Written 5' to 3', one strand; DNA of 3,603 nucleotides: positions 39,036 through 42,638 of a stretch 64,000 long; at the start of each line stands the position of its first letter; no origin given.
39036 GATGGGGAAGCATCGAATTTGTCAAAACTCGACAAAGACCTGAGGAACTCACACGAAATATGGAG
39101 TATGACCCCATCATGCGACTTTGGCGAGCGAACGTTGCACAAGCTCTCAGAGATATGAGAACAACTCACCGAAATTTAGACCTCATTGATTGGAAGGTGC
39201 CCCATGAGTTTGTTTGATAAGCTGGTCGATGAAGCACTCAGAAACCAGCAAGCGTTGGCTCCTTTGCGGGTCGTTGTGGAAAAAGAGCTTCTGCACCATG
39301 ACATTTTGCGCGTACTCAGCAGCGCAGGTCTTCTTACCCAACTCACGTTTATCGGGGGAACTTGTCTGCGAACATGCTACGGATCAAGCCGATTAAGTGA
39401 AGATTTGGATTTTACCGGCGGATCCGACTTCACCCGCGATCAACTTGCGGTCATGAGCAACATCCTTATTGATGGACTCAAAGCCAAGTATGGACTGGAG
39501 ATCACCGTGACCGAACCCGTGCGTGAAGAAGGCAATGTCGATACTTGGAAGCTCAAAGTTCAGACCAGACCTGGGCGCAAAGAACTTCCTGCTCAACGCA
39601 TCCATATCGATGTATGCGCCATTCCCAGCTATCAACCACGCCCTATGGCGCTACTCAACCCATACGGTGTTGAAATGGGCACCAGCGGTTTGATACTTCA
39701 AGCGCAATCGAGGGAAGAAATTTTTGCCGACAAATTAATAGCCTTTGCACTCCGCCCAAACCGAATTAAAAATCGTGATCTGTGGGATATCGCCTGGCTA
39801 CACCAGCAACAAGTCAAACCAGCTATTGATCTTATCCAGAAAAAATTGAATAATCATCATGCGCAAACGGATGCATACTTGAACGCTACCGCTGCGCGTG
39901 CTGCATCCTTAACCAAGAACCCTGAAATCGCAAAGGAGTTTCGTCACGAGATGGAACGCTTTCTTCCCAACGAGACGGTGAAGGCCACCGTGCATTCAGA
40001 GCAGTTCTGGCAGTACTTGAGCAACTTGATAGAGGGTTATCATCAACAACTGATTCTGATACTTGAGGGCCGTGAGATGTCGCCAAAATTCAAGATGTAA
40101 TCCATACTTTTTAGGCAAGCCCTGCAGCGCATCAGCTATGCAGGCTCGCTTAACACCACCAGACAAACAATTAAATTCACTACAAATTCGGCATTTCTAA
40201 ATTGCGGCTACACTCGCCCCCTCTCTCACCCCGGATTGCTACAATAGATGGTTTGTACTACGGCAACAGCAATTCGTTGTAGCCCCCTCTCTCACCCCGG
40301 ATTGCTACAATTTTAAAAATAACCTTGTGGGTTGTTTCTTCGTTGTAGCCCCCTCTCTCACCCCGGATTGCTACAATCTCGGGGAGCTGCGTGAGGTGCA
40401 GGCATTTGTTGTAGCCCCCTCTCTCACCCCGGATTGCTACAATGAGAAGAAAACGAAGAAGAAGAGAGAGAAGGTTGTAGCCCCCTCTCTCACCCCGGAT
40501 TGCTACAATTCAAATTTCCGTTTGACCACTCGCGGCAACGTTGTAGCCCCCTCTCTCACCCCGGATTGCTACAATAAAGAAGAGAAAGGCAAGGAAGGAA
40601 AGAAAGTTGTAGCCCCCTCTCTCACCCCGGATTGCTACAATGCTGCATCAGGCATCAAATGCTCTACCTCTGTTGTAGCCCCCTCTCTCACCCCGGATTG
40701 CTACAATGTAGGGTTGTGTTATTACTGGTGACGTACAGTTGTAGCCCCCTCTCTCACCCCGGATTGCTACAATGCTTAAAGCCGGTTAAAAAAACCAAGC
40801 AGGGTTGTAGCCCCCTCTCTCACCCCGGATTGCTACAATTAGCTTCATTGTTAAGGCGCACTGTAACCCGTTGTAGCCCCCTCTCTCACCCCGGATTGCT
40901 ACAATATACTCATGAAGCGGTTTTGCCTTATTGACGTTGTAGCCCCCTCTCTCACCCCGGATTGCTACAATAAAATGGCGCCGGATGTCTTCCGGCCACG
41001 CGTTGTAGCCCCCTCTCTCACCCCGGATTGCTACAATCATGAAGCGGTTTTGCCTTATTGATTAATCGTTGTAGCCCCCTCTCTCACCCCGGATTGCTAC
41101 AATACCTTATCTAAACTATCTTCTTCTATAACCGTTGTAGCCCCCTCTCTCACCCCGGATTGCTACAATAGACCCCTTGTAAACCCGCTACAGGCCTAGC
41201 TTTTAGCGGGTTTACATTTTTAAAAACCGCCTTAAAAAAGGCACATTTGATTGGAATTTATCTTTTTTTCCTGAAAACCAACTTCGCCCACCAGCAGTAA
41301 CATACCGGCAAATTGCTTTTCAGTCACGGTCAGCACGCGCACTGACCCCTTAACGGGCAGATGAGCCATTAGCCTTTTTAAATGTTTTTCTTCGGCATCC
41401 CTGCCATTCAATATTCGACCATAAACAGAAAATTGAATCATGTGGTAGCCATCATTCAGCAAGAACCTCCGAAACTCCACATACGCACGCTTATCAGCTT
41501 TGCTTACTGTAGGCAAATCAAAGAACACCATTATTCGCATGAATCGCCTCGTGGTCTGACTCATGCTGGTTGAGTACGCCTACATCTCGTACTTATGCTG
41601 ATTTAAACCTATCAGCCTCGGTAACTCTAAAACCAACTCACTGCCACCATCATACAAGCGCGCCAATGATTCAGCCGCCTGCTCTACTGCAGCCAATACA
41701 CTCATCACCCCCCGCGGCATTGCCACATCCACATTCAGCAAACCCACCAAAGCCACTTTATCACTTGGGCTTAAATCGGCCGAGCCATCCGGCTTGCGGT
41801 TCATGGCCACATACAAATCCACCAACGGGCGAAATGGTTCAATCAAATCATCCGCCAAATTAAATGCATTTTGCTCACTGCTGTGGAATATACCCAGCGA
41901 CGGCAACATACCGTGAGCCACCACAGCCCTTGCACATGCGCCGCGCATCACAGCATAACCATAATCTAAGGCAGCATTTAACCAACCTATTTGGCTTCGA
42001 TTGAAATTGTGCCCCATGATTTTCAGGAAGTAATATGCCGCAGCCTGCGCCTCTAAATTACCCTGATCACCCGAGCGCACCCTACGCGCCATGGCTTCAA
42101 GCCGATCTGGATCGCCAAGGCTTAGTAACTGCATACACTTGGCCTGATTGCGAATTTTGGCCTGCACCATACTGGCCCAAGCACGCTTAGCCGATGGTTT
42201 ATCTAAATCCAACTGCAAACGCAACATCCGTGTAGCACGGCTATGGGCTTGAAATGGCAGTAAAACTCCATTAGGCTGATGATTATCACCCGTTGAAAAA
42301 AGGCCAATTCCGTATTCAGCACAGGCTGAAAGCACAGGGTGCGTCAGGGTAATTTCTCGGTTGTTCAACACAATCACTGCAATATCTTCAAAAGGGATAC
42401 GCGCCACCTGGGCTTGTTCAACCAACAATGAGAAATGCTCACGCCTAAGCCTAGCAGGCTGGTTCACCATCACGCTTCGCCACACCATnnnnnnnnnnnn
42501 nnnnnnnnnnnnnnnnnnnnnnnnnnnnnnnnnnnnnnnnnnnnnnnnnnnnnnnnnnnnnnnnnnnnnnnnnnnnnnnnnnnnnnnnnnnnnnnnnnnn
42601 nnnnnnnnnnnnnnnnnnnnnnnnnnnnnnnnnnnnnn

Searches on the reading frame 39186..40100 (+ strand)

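Call 83: search_protein_families(library=pfam, proteins=[window:39186-40100:+], max_evalue=0.00001)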
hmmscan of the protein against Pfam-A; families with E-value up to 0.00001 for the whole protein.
window:39186-40100:+ (304 aa): 1 family
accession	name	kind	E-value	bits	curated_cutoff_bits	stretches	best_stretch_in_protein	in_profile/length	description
PF08843.17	AbiEii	-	8e-32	111.5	22.5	1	40-277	2-235/238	Nucleotidyl transferase AbiEii toxin, Type IV TA system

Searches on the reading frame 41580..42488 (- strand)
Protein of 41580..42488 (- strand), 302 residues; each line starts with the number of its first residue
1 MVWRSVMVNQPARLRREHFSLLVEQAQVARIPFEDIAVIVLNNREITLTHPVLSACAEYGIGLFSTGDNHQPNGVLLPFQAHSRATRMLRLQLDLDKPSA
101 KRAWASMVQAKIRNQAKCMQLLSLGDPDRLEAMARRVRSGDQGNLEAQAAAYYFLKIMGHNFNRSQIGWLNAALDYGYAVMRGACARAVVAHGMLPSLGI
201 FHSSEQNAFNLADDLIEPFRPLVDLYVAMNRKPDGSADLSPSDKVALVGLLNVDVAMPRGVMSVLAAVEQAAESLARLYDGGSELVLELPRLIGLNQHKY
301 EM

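Call 83: search_protein_families(library=pfam, proteins=[window:41580-42488:-], max_evalue=0.00001)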
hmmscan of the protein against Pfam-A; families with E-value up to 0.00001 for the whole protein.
window:41580-42488:- (302 aa): 1 family
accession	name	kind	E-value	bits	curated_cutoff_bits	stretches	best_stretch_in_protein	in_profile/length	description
PF01867.21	Cas_Cas1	-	8.1e-27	94.5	22.3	1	9-227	5-246/283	CRISPR associated protein Cas1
